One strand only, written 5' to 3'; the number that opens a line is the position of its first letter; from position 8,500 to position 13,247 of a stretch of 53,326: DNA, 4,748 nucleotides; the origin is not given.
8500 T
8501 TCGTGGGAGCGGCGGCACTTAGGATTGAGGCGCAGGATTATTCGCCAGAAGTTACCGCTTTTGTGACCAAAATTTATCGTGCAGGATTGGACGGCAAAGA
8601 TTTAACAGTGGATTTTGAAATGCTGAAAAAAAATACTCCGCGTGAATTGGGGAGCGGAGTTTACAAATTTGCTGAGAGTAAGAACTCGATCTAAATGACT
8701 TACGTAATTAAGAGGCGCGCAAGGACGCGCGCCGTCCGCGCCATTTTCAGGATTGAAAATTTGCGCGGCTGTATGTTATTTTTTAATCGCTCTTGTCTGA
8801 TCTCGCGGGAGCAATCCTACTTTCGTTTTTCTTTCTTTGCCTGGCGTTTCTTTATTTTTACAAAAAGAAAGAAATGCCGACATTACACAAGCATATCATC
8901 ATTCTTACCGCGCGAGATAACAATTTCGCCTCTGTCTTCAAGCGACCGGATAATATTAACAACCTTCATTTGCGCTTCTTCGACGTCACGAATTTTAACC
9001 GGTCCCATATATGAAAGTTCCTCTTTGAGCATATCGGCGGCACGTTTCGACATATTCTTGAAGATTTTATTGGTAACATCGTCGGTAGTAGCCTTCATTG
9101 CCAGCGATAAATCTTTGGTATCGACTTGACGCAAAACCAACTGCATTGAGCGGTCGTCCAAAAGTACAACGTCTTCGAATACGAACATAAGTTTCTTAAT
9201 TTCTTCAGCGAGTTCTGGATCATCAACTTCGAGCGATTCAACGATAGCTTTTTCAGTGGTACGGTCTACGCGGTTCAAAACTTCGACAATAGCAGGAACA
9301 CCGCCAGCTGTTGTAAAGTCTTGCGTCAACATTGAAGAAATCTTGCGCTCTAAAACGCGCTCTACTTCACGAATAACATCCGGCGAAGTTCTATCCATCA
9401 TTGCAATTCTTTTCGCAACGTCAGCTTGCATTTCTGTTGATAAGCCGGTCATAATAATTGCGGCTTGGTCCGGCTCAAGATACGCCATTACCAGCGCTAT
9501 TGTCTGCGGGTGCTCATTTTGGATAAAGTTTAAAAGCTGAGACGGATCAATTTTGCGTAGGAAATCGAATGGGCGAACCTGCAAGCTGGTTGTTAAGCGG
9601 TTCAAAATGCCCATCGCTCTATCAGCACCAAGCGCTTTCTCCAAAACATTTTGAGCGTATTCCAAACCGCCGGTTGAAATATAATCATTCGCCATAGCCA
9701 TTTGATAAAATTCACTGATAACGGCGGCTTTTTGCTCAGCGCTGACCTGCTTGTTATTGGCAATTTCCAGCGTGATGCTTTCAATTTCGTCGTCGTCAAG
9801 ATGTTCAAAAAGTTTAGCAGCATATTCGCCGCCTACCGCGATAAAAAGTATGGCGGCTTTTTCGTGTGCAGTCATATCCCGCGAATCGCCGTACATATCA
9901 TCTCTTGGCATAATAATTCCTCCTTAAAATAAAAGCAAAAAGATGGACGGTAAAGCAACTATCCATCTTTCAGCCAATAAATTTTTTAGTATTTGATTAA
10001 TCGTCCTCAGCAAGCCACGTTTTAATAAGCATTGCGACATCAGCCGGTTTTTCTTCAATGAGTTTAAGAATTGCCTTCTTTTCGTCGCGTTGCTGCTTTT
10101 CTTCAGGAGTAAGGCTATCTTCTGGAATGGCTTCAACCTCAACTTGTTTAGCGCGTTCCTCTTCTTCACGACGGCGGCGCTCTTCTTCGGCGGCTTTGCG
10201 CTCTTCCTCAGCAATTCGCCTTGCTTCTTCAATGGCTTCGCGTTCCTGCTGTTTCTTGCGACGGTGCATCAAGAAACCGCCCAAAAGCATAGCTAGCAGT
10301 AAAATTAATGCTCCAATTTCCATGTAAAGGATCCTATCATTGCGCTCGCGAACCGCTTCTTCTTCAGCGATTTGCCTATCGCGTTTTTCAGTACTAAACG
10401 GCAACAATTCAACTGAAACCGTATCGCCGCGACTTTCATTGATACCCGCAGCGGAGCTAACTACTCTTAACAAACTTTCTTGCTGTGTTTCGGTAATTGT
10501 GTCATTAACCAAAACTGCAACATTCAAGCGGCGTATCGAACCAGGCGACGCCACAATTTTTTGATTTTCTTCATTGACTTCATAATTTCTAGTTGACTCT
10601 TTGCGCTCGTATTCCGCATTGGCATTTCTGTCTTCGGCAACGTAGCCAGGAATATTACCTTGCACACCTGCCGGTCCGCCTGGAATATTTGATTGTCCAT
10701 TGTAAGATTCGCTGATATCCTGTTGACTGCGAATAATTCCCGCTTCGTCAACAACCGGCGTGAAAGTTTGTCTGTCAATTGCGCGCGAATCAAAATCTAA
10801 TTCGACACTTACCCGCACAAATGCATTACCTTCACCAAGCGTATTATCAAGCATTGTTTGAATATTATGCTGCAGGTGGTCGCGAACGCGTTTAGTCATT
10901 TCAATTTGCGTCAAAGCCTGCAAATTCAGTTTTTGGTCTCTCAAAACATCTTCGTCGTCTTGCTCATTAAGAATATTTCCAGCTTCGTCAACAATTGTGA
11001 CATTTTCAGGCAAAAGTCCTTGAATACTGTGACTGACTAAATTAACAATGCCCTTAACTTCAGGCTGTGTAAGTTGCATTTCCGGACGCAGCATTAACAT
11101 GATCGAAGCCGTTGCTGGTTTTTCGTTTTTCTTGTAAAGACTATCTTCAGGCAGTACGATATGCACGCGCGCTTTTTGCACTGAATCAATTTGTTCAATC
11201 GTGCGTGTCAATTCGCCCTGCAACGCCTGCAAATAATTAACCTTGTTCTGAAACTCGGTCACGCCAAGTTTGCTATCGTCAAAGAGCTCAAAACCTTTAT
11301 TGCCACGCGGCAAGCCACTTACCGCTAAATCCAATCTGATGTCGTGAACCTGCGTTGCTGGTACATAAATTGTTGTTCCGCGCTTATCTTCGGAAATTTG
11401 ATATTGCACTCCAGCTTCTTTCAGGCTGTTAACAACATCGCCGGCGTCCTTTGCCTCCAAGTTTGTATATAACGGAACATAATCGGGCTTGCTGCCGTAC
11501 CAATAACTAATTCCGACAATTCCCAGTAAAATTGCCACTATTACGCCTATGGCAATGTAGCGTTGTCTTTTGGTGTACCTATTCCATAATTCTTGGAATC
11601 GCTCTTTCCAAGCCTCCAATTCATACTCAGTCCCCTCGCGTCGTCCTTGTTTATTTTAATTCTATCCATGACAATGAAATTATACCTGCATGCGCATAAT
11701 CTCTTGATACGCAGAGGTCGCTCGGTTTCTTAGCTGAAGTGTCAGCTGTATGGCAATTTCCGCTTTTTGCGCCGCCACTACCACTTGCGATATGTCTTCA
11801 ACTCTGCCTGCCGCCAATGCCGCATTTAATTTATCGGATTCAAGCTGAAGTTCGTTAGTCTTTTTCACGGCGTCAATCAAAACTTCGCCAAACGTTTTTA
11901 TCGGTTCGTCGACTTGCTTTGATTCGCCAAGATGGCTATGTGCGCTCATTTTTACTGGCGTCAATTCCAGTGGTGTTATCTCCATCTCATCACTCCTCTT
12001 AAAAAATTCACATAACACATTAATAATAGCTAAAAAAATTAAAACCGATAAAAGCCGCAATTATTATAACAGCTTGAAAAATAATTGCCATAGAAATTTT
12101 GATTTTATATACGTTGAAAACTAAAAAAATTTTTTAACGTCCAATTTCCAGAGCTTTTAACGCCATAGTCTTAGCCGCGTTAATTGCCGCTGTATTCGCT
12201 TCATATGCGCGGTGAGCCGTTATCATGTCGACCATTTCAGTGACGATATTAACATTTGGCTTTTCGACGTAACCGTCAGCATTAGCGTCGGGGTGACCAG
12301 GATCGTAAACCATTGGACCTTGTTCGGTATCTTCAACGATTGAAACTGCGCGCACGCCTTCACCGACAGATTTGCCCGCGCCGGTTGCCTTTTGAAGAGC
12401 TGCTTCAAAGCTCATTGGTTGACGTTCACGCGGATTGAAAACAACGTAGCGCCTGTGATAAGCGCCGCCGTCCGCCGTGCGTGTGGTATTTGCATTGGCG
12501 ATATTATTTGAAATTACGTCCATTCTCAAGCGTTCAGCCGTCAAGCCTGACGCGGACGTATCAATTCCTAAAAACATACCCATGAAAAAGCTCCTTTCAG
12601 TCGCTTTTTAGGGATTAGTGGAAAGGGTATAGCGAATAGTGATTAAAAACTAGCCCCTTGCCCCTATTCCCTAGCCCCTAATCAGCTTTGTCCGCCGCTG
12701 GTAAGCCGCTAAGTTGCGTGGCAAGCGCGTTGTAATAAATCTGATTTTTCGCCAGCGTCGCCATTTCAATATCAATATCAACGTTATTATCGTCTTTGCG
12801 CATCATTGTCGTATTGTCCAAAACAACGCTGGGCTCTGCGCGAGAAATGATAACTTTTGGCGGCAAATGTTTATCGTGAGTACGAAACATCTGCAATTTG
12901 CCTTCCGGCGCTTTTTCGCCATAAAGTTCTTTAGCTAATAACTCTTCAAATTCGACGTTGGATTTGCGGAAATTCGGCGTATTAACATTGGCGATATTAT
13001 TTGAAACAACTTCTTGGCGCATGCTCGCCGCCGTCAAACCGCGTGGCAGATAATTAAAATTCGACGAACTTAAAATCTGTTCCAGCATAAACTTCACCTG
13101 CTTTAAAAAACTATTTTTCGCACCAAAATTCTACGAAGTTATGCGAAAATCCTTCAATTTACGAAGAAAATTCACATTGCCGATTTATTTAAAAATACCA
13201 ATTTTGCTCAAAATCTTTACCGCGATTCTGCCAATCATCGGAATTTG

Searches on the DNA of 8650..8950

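Call 90: search_rna_families(source=window, start=8650, end=8950, threshold=evalue, max_evalue=1)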
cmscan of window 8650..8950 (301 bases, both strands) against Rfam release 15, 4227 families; matches with E-value up to 1: 2.
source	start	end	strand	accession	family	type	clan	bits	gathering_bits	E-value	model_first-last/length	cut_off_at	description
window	8844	8878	+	RF00932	mir-471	Gene; miRNA;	-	17.2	80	0.69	17-51/66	no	mir-471 microRNA precursor family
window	8854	8918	-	RF03628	mir-2355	Gene; miRNA;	-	16.6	80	0.89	1-71/71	no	mir-2355 microRNA precursor family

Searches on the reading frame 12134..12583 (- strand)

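Call 63: search_protein_families(library=pfam, proteins=[window:12134-12583:-])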
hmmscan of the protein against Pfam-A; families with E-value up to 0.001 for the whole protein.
window:12134-12583:- (149 aa): 2 families
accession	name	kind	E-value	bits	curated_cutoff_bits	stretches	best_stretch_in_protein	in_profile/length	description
PF06429.18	Flg_bbr_C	-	3.2e-17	62.2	23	1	103-146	2-45/46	Flagellar basal body rod FlgEFG protein C-terminal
PF00460.25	Flg_bb_rod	-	1.5e-10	41.2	20.7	1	7-35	1-29/31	Flagella basal body rod protein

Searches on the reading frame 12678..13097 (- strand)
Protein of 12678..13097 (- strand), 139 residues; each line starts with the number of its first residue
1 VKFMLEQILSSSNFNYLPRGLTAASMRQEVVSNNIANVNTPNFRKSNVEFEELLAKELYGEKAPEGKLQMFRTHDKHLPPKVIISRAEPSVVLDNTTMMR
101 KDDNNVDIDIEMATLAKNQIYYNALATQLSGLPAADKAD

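Call 63: search_protein_families(library=pfam, proteins=[window:12678-13097:-])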
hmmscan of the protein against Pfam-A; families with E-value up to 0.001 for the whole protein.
window:12678-13097:- (139 aa): 1 family
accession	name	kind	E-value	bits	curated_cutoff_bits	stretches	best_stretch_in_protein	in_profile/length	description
PF00460.25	Flg_bb_rod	-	1.8e-09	37.8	20.7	1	19-44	6-31/31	Flagella basal body rod protein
